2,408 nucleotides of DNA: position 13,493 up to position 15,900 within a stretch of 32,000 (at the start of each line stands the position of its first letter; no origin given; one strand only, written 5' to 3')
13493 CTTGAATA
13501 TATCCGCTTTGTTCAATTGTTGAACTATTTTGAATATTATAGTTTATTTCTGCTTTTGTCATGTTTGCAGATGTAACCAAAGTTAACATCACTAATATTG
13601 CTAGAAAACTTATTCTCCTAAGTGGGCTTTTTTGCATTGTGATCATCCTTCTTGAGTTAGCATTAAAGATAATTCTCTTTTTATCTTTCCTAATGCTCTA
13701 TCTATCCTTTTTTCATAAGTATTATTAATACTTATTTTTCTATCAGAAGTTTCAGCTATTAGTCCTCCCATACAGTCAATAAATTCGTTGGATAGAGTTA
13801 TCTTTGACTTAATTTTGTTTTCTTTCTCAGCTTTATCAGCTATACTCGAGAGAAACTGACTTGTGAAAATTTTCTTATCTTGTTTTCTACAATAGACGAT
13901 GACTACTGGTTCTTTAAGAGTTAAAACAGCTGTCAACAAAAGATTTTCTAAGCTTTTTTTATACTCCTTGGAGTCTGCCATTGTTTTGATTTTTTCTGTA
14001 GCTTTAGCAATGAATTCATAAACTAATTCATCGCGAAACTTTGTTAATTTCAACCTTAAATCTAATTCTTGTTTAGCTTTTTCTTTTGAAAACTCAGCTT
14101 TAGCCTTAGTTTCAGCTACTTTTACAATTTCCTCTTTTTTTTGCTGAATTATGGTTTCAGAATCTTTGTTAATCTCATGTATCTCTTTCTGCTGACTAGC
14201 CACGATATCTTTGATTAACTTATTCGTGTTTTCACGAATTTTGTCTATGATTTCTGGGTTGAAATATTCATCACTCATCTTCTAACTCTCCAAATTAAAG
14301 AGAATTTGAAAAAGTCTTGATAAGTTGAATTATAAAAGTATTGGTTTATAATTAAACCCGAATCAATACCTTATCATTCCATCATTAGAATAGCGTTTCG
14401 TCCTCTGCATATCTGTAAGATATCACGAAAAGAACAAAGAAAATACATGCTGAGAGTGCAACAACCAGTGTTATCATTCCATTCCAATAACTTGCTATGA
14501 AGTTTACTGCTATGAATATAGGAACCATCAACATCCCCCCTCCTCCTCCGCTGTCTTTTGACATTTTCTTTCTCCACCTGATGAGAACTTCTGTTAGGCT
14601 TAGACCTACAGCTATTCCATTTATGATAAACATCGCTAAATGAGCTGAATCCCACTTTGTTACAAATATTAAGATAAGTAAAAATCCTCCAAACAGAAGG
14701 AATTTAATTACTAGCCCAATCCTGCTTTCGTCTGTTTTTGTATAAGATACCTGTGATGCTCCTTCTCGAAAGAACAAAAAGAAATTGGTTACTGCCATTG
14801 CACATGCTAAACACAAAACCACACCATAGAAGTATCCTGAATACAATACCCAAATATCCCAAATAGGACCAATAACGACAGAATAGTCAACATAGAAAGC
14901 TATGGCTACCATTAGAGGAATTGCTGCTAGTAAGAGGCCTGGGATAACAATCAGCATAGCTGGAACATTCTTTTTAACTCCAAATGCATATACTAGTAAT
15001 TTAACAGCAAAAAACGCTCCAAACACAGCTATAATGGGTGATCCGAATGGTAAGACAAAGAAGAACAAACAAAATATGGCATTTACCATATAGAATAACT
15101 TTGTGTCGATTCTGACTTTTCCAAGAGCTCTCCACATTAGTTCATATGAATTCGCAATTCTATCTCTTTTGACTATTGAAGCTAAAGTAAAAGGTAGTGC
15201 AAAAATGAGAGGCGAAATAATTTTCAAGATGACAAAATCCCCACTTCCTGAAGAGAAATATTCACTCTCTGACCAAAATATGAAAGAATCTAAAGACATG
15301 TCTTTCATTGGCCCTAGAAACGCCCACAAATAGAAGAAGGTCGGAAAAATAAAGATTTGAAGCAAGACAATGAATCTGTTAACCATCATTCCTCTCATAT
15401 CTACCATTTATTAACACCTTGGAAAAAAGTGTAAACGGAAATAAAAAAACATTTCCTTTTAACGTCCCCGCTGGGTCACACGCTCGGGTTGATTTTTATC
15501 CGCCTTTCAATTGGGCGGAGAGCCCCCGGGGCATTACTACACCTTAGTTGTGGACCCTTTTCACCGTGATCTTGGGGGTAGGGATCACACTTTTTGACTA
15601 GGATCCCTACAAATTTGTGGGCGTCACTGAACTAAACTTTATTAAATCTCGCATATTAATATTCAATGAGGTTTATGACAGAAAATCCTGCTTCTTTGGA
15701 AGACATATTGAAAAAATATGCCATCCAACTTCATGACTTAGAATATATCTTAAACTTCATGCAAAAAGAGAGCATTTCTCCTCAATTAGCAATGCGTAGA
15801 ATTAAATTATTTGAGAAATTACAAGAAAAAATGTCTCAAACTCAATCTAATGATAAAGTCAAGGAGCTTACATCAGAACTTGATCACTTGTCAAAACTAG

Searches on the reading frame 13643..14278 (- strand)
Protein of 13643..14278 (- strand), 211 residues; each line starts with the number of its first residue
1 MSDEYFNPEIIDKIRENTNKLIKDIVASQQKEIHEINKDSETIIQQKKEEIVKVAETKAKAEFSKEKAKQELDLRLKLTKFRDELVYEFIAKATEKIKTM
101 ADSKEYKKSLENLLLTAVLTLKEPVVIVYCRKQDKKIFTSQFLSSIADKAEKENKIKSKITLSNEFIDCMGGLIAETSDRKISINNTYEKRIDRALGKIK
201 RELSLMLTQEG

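Call 14: search_protein_families(library=pfam, proteins=[window:13643-14278:-], max_evalue=0.01)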
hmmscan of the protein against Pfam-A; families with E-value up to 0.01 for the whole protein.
window:13643-14278:- (211 aa): 2 families
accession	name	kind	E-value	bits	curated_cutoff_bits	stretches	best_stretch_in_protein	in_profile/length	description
PF01991.23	vATP-synt_E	-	5.3e-24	85.2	24.2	1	14-204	2-195/199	ATP synthase (E/31 kDa) subunit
PF12137.13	RapA_C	-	0.0033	16.9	26.8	1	8-68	254-314/360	RNA polymerase recycling family C-terminal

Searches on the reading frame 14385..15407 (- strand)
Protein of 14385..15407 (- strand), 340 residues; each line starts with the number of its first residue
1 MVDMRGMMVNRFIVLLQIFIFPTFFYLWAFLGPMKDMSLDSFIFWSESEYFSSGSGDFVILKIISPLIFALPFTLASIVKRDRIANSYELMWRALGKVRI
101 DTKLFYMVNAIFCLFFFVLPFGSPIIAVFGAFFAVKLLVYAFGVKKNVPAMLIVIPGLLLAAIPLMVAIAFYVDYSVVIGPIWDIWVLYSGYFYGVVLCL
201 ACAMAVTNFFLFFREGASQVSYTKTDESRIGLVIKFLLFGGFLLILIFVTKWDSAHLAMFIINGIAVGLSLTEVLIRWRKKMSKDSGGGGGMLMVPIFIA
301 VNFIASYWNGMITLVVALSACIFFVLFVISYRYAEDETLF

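Call 14: search_protein_families(library=pfam, proteins=[window:14385-15407:-], max_evalue=0.01)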
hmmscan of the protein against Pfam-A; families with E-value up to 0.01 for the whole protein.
window:14385-15407:- (340 aa): 0 families

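Call 39: find_homologous_proteins(query=window:14385-15407:-, max_evalue=1e-60)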
Query window:14385-15407:- (340 aa): 49 proteins with E <= 1e-60 among 5275 candidates. Only proteins of 187 to 595 residues were searched: fused or split forms outside these lengths cannot appear, so this answer is no evidence that the protein stands alone or is whole; lengths 'longer' or 'shorter' looks for them.
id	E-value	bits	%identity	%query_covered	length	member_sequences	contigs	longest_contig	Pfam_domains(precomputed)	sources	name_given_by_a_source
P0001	3.3e-212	722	100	99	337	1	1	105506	-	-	-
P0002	2.3e-195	667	90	100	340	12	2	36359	-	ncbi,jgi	ncbi:MAG: hypothetical protein ACTSUP_04115 [Candidatus Heimdallarchaeaceae archaeon]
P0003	3.0e-194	663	90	100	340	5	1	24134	-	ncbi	-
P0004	4.0e-192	656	90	99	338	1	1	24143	-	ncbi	-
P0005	1.3e-188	645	87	100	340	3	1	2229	-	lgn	-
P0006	2.0e-187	641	87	100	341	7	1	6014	-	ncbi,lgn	-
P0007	4.8e-185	633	87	100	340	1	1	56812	-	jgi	-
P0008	2.8e-181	620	85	100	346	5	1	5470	-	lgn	-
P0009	3.7e-181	620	84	100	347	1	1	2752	-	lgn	-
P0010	1.4e-180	618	82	100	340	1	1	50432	-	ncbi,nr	ncbi:MAG: hypothetical protein KGD64_00830 [Candidatus Heimdallarchaeota archaeon]|nr:hypothetical p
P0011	3.6e-170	584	89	90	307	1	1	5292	-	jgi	jgi:hypothetical protein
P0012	7.0e-159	547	74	100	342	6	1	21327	-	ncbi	ncbi:MAG: hypothetical protein V3V41_06295 [Candidatus Heimdallarchaeota archaeon]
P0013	2.7e-156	538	74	98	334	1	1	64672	-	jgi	jgi:hypothetical protein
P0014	4.1e-150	518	73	98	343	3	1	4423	-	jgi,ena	-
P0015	1.4e-148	513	72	98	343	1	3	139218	-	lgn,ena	-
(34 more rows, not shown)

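Call 40: find_encoding_contigs(protein=P0002, flank=1500, max_places=6)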
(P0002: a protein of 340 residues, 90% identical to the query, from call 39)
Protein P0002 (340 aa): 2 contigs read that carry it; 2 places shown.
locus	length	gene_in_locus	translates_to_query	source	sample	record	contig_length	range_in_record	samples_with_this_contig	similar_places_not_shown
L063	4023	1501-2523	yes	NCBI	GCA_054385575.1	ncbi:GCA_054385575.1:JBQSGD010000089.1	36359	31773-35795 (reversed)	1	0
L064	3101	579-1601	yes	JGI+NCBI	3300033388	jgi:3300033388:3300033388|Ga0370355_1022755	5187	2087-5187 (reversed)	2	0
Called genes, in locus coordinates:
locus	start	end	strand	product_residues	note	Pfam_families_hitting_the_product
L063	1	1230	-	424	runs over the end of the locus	-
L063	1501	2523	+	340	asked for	-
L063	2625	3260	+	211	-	PF01991:vATP-synt_E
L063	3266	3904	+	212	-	-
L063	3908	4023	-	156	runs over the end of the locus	-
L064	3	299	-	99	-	?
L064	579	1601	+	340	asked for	-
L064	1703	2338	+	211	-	PF01991:vATP-synt_E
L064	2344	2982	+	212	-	-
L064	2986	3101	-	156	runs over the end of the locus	-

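Call 41: find_encoding_contigs(protein=P0003, flank=1500, max_places=4)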
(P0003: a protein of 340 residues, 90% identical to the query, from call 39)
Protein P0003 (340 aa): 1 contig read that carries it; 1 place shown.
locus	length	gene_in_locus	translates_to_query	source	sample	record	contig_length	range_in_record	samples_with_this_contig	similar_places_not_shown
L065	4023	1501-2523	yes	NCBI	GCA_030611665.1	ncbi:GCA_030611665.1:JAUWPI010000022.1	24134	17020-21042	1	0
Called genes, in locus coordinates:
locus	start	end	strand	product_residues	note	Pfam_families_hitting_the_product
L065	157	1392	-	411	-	-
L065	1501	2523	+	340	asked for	-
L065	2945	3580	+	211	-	PF01991:vATP-synt_E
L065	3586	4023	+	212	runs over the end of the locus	-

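Call 42: find_encoding_contigs(protein=P0005, flank=1500, max_places=4)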
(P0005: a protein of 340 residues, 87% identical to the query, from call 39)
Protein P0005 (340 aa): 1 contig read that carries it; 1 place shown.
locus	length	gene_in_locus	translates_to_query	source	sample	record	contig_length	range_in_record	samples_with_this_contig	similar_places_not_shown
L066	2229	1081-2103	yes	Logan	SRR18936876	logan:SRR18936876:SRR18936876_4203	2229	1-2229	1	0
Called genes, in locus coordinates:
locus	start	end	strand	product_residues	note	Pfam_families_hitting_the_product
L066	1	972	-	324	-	?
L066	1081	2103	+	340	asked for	-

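Call 43: find_encoding_contigs(protein=P0006, flank=1500, max_places=4)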
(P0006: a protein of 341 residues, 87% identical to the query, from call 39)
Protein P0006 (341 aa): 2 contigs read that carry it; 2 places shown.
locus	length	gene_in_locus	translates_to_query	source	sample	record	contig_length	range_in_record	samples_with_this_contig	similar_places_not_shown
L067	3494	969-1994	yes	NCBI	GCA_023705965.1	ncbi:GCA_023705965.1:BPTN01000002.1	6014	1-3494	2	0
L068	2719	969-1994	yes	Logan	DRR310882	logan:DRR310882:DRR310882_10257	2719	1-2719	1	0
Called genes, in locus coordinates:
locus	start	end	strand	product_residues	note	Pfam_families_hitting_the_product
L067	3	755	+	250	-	?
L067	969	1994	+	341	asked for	-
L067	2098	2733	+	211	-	PF01991:vATP-synt_E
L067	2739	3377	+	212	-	-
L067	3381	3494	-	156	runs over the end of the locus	-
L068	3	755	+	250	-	?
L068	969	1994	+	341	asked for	-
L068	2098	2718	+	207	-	?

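Call 44: find_encoding_contigs(protein=P0007, flank=1500, max_places=4)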
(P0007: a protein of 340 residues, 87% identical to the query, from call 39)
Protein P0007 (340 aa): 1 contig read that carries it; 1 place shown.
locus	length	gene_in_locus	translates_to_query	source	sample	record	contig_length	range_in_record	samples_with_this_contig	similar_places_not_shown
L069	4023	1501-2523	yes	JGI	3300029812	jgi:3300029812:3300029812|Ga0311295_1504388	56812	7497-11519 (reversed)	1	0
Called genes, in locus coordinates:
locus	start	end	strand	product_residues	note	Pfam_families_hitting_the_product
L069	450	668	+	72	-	-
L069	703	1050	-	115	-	-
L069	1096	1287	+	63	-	-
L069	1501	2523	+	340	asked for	-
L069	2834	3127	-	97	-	-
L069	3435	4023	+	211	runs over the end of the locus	PF01991:vATP-synt_E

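Call 45: find_encoding_contigs(protein=P0008, flank=1500, max_places=4)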
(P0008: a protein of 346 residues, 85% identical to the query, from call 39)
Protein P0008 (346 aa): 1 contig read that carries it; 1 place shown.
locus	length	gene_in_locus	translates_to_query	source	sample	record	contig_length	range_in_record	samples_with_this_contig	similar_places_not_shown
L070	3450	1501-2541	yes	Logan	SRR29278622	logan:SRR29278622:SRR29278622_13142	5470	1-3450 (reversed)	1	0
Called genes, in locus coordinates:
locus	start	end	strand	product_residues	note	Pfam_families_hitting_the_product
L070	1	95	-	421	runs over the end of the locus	-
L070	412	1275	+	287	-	-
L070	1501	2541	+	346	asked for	-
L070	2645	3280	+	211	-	PF01991:vATP-synt_E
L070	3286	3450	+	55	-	?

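Call 46: find_encoding_contigs(protein=P0009, flank=1500, max_places=4)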
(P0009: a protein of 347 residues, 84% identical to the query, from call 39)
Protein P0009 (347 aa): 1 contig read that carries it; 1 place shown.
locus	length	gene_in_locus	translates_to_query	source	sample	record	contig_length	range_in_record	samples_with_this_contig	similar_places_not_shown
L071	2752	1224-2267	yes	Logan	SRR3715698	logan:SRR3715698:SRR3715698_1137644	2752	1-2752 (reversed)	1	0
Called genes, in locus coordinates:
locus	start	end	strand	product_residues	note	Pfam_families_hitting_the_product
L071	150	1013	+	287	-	-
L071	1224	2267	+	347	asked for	-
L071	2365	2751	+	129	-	?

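Call 47: find_encoding_contigs(protein=P0011, flank=1500, max_places=4)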
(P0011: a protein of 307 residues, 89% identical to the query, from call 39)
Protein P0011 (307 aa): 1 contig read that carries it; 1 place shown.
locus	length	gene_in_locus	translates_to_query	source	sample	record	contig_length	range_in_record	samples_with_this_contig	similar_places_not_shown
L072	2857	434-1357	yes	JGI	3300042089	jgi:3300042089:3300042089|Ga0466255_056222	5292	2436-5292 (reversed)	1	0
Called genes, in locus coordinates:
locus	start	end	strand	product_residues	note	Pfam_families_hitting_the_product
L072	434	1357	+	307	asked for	-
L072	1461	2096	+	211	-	PF01991:vATP-synt_E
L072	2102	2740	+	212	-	-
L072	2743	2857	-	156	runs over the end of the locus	-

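Call 56: search_protein_families(library=pfam, proteins=[L070:412-1275:+, L071:150-1013:+, L067:3-755:+], max_evalue=1)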
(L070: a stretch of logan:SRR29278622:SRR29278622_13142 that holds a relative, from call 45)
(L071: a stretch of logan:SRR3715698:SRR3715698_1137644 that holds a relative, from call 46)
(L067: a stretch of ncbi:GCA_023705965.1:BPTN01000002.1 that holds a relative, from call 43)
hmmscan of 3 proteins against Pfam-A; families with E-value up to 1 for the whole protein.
L070:412-1275:+ (287 aa): 1 family
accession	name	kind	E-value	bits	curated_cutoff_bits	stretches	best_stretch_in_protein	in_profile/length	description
PF09664.16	DUF2399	-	0.15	12.2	23.4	1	162-190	56-84/152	Protein of unknown function C-terminus (DUF2399)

L071:150-1013:+ (287 aa): 1 family
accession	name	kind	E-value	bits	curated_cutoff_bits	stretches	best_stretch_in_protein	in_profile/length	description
PF09664.16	DUF2399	-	0.049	13.8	23.4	1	162-190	56-84/152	Protein of unknown function C-terminus (DUF2399)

L067:3-755:+ (250 aa): 3 families
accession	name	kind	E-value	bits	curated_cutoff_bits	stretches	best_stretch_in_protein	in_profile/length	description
PF23636.1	DUF7144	-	0.011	16.3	27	2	40-75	52-87/115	Domain of unknown function (DUF7144)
PF20535.3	DUF6750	-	0.12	12.7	27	1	164-207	71-112/128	Family of unknown function (DUF6750)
PF20480.3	DUF6720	-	0.47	10.2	27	1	92-142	108-157/307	Family of unknown function (DUF6720)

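Call 66: find_homologous_proteins(query=L070:412-1275:+, max_evalue=1e-10)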
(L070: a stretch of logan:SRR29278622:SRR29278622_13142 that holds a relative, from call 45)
Query L070:412-1275:+ (287 aa): 103 proteins with E <= 1e-10 among 4342 candidates. Only proteins of 157 to 503 residues were searched: fused or split forms outside these lengths cannot appear, so this answer is no evidence that the protein stands alone or is whole; lengths 'longer' or 'shorter' looks for them.
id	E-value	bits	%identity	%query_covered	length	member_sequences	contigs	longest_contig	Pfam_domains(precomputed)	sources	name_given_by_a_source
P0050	3.8e-179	612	100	100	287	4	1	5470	-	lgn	-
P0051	4.2e-156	537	86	100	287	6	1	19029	-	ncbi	-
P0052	4.8e-156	537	90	100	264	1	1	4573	-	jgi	-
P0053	5.3e-154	530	86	99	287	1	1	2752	-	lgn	-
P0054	1.7e-150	518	85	98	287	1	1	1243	-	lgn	-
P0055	1.7e-118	413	73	100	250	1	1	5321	-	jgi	jgi:hypothetical protein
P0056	2.0e-110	387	69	99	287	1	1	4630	-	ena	-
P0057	6.1e-109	382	77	85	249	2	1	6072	-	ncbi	-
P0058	1.1e-86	309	56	86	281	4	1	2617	-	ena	-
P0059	1.9e-84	302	86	57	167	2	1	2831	-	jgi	jgi:hypothetical protein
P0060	1.2e-77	279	56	89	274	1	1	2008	-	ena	-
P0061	1.1e-76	276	54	93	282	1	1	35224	-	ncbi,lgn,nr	ncbi:MAG: hypothetical protein EU530_03995 [Promethearchaeota archaeon]|nr:MAG: hypothetical protein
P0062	3.4e-76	275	53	93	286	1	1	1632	-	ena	-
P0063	1.6e-75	272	55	89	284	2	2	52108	-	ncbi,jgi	ncbi:MAG: hypothetical protein ACTSRE_07280 [Promethearchaeota archaeon]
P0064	2.5e-75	272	53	91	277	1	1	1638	-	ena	-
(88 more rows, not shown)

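Call 67: find_encoding_contigs(protein=P0056, flank=1500, max_places=3)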
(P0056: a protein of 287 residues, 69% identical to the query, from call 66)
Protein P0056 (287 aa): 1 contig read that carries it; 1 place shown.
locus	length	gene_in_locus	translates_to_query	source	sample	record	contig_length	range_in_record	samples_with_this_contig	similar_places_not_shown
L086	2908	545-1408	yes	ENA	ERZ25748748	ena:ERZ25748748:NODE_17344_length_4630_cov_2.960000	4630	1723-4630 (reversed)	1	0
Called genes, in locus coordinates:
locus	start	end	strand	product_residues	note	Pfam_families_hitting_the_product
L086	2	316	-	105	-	?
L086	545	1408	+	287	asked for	-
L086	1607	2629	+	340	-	-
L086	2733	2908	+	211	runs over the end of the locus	PF01991:vATP-synt_E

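Call 68: find_encoding_contigs(protein=P0058, flank=1500, max_places=3)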
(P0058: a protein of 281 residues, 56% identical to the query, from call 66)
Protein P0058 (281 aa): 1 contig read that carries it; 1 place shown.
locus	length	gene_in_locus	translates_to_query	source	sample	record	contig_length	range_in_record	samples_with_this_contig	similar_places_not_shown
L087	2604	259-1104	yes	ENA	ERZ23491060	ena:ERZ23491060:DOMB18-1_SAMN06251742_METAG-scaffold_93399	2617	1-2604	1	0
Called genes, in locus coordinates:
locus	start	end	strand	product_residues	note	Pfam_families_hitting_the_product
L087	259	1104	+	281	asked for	-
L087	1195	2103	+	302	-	PF01040:UbiA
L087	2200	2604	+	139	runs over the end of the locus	?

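Call 69: find_encoding_contigs(protein=P0061, flank=1500, max_places=3)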
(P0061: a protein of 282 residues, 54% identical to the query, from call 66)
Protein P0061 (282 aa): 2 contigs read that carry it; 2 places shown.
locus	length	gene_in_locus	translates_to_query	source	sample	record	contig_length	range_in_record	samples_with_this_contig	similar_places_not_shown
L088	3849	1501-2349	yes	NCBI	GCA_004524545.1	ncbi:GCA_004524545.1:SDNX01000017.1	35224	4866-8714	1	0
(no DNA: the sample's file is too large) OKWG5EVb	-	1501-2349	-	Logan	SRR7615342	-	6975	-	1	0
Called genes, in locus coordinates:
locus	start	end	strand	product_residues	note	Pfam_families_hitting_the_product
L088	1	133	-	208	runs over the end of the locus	PF03657:UPF0113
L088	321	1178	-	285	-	PF02678:Pirin, PF05726:Pirin_C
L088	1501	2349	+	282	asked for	-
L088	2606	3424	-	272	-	PF00696:AA_kinase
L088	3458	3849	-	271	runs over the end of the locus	-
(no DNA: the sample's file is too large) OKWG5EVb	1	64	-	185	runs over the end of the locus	PF03657:UPF0113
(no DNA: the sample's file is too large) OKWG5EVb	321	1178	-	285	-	PF02678:Pirin, PF05726:Pirin_C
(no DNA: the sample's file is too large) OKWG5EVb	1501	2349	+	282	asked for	-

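Call 70: find_encoding_contigs(protein=P0055, flank=1500, max_places=3)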
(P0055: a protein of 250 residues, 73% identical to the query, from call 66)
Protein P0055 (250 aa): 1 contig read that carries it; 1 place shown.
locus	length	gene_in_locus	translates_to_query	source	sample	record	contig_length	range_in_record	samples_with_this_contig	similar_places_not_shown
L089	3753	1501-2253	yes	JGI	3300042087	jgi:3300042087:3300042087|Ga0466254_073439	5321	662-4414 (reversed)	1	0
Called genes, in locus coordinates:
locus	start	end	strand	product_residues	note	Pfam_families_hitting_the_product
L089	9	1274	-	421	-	-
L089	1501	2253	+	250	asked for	-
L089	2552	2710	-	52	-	-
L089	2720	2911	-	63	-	-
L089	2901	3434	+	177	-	-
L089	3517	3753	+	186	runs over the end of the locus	PF01991:vATP-synt_E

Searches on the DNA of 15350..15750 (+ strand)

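Call 5: search_rna_families(source=window, start=15350, end=15750, threshold=evalue, max_evalue=10, show_alignments=3)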
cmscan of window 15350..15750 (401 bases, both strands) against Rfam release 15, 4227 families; matches with E-value up to 10: 4.
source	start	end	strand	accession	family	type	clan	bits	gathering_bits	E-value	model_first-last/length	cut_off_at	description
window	15592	15646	+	RF01605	plasmodium_snoR30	Gene; snRNA; snoRNA; CD-box;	-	17.8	43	5.6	1-74/74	no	small nucleolar RNA snoR30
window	15508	15616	-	RF02114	FAM13A-AS1_1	Gene; lncRNA;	-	14.3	70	4.8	1-118/118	no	FAM13A antisense RNA 1 conserved region 1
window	15352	15407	-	RF00809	mir-241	Gene; miRNA;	-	13.9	63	4.1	1-74/74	no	mir-241 microRNA precursor family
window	15650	15723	-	RF02189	ST7-OT4_3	Gene; lncRNA;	-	10.8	50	2.8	230-302/302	no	ST7 overlapping transcript 4 conserved region 3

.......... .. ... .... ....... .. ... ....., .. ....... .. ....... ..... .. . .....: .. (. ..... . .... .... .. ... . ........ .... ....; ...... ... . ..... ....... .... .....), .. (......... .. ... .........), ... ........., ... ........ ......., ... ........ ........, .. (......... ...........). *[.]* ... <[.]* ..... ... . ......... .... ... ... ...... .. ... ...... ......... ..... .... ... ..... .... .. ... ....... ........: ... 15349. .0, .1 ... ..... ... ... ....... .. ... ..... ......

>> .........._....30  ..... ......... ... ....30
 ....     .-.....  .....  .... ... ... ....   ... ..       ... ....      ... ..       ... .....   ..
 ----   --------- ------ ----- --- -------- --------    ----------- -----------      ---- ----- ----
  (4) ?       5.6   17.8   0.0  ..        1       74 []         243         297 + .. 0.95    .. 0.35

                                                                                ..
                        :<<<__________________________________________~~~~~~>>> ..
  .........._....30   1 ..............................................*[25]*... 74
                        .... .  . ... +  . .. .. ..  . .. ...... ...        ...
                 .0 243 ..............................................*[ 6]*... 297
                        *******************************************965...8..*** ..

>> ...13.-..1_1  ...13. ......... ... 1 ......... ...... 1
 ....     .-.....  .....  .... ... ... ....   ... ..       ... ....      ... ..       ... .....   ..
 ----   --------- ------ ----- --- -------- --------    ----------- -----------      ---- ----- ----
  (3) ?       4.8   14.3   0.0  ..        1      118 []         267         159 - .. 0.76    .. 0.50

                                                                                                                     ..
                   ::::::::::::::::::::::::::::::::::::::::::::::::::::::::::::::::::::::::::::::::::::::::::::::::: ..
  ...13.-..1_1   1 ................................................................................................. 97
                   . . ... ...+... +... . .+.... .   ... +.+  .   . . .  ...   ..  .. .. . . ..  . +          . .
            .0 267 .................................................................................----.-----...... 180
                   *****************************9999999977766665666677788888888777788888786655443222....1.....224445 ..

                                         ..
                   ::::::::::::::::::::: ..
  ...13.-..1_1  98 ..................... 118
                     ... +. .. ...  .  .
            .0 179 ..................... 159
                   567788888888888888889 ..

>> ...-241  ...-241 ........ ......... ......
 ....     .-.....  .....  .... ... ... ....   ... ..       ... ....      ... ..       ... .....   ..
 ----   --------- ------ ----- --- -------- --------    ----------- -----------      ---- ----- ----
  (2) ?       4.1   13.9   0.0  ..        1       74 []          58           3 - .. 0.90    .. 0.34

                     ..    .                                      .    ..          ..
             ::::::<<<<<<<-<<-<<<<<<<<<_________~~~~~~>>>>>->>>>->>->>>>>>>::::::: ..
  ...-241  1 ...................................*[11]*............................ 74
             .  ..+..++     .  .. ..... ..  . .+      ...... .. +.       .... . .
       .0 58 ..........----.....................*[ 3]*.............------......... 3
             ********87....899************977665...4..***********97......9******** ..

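Call 34: search_dna_similar(query=window:15455-15635:+, collection=phages, mode=distant, max_evalue=1)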
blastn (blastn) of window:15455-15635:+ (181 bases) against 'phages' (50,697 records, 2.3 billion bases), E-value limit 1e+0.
No match.

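Call 35: search_dna_similar(query=window:15455-15635:+, collection=plasmids, mode=distant, max_evalue=1)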
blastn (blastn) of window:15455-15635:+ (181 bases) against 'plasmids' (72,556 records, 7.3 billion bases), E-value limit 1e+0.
Records with a match: 1; places in all: 1; records where one place covers at least 80% of the query: 0.
Best place of each record, by identity: 80-90% 1.
By first word of the organism name: Tistrella 1.
By predicted mobility (MOB-suite, as given by PLSDB): non-mobilizable 1.
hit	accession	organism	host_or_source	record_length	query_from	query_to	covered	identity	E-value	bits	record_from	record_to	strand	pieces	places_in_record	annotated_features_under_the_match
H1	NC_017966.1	Tistrella mobilis KA081020-065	-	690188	26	63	21%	84.2%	1e-1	43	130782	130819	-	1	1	FAD-dependent oxidoreductase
